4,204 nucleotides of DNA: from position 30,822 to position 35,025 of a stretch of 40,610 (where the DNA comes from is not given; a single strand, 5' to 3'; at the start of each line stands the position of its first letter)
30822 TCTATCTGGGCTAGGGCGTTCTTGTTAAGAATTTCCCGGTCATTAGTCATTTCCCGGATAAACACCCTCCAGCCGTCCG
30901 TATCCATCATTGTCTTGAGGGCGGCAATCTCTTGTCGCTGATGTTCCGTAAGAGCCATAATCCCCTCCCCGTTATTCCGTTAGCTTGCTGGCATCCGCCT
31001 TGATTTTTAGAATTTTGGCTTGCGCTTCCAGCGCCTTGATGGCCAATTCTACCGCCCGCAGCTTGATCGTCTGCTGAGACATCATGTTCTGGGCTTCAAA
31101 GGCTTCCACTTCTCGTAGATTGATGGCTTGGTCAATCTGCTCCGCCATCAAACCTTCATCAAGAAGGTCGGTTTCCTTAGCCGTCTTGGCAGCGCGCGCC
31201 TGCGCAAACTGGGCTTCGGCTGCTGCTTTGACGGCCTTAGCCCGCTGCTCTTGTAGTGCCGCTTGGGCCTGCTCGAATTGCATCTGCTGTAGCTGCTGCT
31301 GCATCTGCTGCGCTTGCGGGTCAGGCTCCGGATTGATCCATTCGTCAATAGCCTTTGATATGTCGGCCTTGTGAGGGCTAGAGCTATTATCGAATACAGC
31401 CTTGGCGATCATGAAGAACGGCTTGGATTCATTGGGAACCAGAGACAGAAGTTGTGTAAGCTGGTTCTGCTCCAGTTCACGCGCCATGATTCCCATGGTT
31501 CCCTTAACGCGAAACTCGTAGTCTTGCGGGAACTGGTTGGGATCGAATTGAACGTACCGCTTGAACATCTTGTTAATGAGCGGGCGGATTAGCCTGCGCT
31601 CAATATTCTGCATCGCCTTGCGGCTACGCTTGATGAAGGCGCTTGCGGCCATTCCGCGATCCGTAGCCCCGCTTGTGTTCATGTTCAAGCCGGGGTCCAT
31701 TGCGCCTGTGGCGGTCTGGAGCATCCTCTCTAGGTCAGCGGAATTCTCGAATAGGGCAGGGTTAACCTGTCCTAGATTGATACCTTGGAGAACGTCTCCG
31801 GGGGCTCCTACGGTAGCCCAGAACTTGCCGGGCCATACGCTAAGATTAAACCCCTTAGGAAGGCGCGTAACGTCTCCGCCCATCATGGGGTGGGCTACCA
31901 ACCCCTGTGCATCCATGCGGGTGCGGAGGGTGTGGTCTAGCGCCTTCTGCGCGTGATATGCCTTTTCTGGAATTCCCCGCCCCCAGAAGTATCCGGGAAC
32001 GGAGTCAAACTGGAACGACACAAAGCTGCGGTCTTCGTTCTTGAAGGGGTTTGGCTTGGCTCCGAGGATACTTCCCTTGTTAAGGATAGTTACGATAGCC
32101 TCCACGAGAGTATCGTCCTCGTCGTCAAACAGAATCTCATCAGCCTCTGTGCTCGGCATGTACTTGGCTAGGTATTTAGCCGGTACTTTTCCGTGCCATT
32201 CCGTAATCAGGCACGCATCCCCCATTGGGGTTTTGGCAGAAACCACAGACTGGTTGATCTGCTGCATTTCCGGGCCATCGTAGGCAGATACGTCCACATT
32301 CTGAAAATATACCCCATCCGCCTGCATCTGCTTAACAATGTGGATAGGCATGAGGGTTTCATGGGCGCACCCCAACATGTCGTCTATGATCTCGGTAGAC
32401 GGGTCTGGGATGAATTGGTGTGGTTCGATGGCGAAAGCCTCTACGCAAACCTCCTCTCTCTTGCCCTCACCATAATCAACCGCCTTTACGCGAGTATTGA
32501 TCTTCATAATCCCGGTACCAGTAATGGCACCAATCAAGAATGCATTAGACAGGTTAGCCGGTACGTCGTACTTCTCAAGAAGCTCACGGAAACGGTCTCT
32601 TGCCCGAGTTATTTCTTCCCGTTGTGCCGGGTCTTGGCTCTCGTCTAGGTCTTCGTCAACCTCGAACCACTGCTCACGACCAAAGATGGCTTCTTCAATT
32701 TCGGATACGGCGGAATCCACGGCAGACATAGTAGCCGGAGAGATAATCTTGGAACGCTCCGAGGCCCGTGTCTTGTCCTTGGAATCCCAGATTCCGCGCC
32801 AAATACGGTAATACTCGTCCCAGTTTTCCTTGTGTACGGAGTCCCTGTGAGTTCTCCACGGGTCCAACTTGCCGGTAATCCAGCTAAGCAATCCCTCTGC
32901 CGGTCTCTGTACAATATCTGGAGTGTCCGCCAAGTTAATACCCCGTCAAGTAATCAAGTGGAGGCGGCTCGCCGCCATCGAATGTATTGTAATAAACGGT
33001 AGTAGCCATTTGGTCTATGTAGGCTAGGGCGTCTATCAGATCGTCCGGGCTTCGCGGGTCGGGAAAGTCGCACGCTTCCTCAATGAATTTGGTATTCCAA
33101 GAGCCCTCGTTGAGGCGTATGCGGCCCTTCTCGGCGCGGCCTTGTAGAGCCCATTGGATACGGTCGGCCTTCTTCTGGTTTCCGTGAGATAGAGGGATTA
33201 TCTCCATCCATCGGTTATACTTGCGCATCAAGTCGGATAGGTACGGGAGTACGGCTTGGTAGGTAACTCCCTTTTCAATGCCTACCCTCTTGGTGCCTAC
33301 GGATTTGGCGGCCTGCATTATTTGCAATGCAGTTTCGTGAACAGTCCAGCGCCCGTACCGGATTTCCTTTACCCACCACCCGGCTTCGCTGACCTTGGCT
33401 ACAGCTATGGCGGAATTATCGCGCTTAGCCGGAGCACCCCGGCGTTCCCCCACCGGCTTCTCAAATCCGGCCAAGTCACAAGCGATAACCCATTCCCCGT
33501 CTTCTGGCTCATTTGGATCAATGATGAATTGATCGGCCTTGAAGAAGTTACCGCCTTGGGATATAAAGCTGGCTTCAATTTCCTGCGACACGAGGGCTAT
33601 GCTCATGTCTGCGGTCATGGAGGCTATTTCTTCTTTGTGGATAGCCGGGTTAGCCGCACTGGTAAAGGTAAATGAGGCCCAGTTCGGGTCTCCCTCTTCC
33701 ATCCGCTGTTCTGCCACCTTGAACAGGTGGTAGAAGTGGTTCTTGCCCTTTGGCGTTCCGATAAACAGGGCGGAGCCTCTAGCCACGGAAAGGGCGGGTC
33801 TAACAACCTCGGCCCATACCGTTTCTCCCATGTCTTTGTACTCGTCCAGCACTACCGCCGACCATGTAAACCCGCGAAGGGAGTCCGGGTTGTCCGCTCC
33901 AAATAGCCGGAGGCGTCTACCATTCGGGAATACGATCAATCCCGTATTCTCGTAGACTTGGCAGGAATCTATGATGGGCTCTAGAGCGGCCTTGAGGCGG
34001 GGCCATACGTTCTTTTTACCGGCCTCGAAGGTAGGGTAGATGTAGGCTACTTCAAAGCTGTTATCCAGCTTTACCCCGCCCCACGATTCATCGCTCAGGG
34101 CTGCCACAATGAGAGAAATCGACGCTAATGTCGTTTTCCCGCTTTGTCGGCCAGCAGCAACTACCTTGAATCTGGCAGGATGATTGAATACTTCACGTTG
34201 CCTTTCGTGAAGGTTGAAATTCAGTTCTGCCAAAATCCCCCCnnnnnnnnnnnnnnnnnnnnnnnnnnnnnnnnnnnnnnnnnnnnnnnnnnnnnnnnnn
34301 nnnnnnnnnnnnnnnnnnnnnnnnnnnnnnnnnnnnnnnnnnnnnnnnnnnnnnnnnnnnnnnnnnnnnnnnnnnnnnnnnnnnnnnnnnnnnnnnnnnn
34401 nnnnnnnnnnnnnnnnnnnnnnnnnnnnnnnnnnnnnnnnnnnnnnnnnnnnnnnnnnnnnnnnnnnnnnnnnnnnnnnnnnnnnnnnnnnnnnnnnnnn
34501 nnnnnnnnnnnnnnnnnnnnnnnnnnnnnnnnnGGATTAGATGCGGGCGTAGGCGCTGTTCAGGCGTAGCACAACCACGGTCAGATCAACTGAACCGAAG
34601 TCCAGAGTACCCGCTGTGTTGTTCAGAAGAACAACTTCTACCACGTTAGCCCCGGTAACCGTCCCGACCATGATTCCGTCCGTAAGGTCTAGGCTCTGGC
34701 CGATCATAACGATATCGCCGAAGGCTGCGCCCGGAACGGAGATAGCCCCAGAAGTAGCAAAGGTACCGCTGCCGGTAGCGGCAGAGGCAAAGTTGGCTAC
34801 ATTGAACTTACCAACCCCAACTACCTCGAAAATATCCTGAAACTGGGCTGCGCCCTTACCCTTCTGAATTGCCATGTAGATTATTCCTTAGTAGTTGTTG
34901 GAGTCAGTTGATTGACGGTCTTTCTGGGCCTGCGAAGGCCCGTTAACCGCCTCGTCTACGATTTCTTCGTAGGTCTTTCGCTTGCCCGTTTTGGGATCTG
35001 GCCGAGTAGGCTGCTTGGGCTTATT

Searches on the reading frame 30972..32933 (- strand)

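Call 13: search_protein_families(library=phrogs, proteins=[window:30972-32933:-])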
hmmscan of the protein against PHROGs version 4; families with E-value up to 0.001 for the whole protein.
window:30972-32933:- (653 aa): 3 families
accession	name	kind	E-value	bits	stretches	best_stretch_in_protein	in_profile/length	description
phrog_332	-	connector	9.9e-36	124.2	1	11-579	6-551/560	head-tail adaptor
phrog_1216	-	head and packaging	4.1e-28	99.3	2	158-628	206-683/714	portal protein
phrog_156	-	head and packaging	7.1e-05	22.4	0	485-637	517-664/681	portal protein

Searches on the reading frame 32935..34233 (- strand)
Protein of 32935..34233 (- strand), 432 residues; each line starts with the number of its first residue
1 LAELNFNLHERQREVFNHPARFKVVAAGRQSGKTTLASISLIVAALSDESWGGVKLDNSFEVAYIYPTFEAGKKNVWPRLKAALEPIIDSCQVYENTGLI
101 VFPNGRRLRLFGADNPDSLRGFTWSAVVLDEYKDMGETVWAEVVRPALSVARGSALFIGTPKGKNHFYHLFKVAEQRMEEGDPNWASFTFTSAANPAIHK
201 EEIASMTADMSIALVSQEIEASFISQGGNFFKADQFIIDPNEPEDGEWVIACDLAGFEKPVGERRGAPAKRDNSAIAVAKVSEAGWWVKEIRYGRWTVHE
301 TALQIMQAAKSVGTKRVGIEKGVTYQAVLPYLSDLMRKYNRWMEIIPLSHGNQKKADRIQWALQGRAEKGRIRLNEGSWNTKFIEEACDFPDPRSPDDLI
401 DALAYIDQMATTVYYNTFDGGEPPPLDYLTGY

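Call 13: search_protein_families(library=phrogs, proteins=[window:32935-34233:-])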
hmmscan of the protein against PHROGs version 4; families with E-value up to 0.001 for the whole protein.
window:32935-34233:- (432 aa): 7 families
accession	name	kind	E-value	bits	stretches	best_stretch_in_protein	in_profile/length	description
phrog_2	-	head and packaging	7.2e-31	108.7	1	5-406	263-590/807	terminase large subunit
phrog_38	-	head and packaging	3.6e-25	89.7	1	138-410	467-703/760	terminase large subunit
phrog_7579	-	head and packaging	9.9e-11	42.3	1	115-211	102-201/239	terminase large subunit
phrog_979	-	head and packaging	6.7e-10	39.2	1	226-404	411-593/642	terminase large subunit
phrog_675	-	head and packaging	1.6e-05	24.4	1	3-177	38-208/576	terminase large subunit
phrog_9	-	head and packaging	0.00021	21.3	0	28-160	231-358/812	terminase large subunit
phrog_12171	-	head and packaging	0.0006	20.9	0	358-404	45-89/110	terminase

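Call 14: find_related_loci(query=window:32935-34233:-, collection=viral_contigs, flank=10000)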
Query window:32935-34233:- (432 aa) in viral_contigs; peptide patterns used: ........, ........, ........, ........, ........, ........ (x = any residue, [..] = any of these).
6 stretches matched a pattern; 2 encode a relative of the query (tblastn E <= 1e-3); 2 distinct loci.
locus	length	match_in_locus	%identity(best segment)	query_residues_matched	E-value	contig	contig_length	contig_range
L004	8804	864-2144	42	1-432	7e-108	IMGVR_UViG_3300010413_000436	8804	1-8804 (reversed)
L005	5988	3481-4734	38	1-432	1e-79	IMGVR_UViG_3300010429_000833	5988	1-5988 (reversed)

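Call 22: find_homologous_proteins(query=window:32935-34233:-, max_evalue=1e-30)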
Query window:32935-34233:- (432 aa): 4580 proteins with E <= 1e-30 among 8000 candidates; the best 120 are listed.
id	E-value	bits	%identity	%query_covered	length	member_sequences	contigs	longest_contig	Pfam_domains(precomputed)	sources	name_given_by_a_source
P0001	7.3e-292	986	98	100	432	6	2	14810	PF17289.9,PF03237.22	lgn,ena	-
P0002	5.8e-270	914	89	100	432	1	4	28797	PF17289.9,PF03237.22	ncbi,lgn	-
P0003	1.6e-251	853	83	100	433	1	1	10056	PF03237.22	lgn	-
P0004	1.8e-249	846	83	100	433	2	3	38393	PF17289.9,PF03237.22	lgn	-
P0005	3.0e-247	839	83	100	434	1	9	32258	PF03237.22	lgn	-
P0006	1.8e-241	820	81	100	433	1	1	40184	PF03237.22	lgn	-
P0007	4.7e-217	739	73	100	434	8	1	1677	PF03237.22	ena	-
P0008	1.0e-207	708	71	100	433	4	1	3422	PF17289.9,PF03237.22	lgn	-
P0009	1.3e-205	702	70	100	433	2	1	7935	PF17289.9,PF03237.22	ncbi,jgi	jgi:hypothetical protein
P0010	4.1e-205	700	70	100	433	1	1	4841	PF03237.22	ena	-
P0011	4.7e-202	690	69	100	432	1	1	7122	PF03237.22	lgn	-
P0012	4.8e-202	690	69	100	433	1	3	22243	PF03237.22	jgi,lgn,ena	-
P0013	2.6e-201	687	69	100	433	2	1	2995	PF03237.22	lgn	-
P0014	4.8e-201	686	69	100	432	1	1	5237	PF03237.22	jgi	jgi:hypothetical protein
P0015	5.9e-201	686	71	100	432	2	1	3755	PF03237.22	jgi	-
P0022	1.4e-196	672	68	100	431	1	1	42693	PF03237.22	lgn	-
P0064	4.1e-170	585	62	100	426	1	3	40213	PF03237.22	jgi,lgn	-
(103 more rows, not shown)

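Call 23: find_encoding_contigs(protein=P0002, flank=7000, max_places=1)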
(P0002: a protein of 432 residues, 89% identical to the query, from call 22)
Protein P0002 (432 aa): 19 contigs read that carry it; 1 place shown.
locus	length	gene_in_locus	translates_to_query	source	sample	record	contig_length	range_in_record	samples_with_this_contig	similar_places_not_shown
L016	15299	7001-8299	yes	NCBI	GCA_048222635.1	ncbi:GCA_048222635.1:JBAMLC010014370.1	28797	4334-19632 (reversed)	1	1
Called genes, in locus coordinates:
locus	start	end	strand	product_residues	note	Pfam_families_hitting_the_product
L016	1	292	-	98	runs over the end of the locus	-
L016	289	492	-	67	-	-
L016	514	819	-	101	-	-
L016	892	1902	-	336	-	PF06067:DUF932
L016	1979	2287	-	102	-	-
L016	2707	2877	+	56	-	-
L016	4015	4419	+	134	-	-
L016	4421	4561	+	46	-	-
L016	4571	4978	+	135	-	-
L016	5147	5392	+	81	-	-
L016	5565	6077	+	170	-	PF18932:DUF5681 (weak)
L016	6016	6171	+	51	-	-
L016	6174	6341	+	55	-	-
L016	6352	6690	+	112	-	-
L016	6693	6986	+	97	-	-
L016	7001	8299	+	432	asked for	PF03237:Terminase_6N, PF17289:Terminase_6C (faint)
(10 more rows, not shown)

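Call 24: find_encoding_contigs(protein=P0004, flank=7000, max_places=1)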
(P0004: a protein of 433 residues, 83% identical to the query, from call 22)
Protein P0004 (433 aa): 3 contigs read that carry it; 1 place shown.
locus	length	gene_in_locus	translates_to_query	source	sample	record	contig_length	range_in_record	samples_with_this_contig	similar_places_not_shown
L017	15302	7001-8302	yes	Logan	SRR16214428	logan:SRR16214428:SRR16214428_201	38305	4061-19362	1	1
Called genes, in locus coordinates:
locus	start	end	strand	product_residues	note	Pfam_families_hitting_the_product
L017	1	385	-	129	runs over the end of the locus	-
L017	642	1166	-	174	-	-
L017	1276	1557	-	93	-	-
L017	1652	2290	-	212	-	-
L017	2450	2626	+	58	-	-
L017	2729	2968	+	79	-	-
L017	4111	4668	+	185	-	-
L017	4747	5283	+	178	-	-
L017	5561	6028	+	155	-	PF18932:DUF5681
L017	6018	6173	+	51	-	-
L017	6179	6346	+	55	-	-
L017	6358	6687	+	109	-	-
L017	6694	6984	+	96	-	-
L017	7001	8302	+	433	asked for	PF03237:Terminase_6N, PF17289:Terminase_6C (weak)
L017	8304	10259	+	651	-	PF23899:SU10_portal (faint)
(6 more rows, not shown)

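Call 25: find_encoding_contigs(protein=P0006, flank=7000, max_places=1)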
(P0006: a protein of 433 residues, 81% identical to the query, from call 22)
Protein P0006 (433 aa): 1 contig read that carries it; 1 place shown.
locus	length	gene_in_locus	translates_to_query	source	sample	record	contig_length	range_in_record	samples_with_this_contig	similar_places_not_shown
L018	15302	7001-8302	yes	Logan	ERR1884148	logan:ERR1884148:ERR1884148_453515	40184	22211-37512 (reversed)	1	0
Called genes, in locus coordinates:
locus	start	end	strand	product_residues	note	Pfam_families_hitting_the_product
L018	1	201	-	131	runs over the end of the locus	-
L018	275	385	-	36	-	-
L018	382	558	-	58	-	-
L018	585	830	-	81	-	-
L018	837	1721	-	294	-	PF23822:DUF7192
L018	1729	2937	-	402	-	PF13191:AAA_16 (faint), PF00004:AAA (weak), PF07728:AAA_5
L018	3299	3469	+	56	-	-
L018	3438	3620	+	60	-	-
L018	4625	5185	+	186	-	-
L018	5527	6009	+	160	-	PF18932:DUF5681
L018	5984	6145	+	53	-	-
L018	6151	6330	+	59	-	-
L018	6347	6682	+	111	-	-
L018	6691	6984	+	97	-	-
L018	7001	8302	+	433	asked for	PF03237:Terminase_6N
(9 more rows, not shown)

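Call 30: find_related_loci(query=A1, collection=viral_contigs, flank=7000)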
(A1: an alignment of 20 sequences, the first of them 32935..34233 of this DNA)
Query A1 (432 aa) in viral_contigs; peptide patterns used: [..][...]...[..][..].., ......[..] (x = any residue, [..] = any of these).
600 stretches matched a pattern (row limit reached: there are more); 584 encode a relative of the query (tblastn E <= 1e-3); the best 80 are kept; 80 distinct loci.
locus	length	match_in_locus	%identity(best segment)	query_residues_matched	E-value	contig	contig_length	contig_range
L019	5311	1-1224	65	22-432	0e+0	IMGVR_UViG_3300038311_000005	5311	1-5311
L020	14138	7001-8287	54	1-432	2e-159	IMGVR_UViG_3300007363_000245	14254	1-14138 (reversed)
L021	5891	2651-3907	46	1-432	3e-121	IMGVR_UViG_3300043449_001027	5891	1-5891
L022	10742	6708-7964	45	1-432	1e-120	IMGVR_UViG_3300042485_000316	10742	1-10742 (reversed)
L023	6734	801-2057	45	1-432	1e-120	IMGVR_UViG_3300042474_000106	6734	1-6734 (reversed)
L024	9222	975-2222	49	5-416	1e-119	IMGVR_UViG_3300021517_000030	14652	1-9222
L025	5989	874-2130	45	1-432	1e-119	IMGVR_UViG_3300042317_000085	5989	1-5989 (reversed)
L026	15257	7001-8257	45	1-432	6e-119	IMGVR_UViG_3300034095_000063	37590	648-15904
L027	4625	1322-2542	46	1-419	5e-120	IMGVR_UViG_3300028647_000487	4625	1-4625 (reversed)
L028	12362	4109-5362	46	1-432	3e-118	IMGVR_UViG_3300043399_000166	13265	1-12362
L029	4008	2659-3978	47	4-432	3e-120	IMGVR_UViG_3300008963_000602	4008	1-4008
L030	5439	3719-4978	45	1-432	3e-118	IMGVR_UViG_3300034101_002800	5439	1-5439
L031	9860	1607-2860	45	1-432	7e-118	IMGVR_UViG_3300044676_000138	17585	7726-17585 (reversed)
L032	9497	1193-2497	46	2-432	7e-118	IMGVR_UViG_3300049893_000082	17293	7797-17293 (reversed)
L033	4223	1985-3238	45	1-432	3e-119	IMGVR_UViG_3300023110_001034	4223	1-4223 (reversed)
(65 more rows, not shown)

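Call 38: find_encoding_contigs(protein=P0022, flank=8000, max_places=1)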
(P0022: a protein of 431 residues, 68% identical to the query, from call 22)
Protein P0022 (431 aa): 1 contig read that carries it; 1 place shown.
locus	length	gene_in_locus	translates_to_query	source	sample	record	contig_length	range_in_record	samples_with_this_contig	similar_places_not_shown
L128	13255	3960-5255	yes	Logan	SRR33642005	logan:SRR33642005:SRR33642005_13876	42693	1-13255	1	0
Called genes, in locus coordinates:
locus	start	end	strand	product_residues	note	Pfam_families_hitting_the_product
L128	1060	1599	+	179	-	-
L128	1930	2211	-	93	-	-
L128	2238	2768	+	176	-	PF18932:DUF5681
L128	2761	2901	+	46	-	-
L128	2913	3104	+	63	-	-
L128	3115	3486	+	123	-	-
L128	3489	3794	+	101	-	-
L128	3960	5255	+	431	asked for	PF03237:Terminase_6N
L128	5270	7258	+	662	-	-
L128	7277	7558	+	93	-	-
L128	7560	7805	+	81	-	PF09723:Zn_ribbon_8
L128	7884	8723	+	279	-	-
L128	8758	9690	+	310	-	PF19821:Phage_capsid_2 (weak)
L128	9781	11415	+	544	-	PF19264:DUF5907 (faint), PF13385:Laminin_G_3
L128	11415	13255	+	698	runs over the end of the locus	PF00622:SPRY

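Call 39: find_encoding_contigs(protein=P0064, flank=8000, max_places=1)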
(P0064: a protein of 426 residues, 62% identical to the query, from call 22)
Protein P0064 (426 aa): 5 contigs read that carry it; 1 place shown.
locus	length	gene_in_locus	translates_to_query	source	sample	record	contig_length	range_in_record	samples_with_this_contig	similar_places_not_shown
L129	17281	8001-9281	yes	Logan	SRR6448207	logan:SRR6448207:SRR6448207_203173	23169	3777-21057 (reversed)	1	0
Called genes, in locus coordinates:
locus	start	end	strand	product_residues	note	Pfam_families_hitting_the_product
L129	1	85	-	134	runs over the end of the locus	-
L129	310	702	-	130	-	-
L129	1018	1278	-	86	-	-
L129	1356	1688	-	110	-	-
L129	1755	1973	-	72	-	-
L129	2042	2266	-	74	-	-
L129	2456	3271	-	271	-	PF23822:DUF7192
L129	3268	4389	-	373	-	PF07728:AAA_5 (weak), PF00004:AAA (weak)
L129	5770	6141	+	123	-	-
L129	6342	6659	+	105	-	-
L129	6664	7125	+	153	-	PF18932:DUF5681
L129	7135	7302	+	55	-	-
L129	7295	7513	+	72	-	-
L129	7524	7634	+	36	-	-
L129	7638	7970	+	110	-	-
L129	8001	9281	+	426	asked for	PF03237:Terminase_6N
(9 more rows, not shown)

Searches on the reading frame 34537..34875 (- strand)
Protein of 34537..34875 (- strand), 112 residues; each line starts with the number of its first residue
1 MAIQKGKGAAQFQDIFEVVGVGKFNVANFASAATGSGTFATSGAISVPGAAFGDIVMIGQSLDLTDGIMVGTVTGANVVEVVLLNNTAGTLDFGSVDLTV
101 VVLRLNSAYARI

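Call 19: search_protein_families(library=pfam, proteins=[window:34537-34875:-], max_evalue=0.01)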
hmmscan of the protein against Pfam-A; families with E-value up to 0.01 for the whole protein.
window:34537-34875:- (112 aa): 0 families

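Call 87: search_protein_families(library=phrogs, proteins=[window:34537-34875:-], max_evalue=0.01)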
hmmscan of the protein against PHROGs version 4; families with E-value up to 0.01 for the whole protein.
window:34537-34875:- (112 aa): 1 family
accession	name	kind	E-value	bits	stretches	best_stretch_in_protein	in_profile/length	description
phrog_23388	-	unknown function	0.0028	17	1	25-101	644-717/719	-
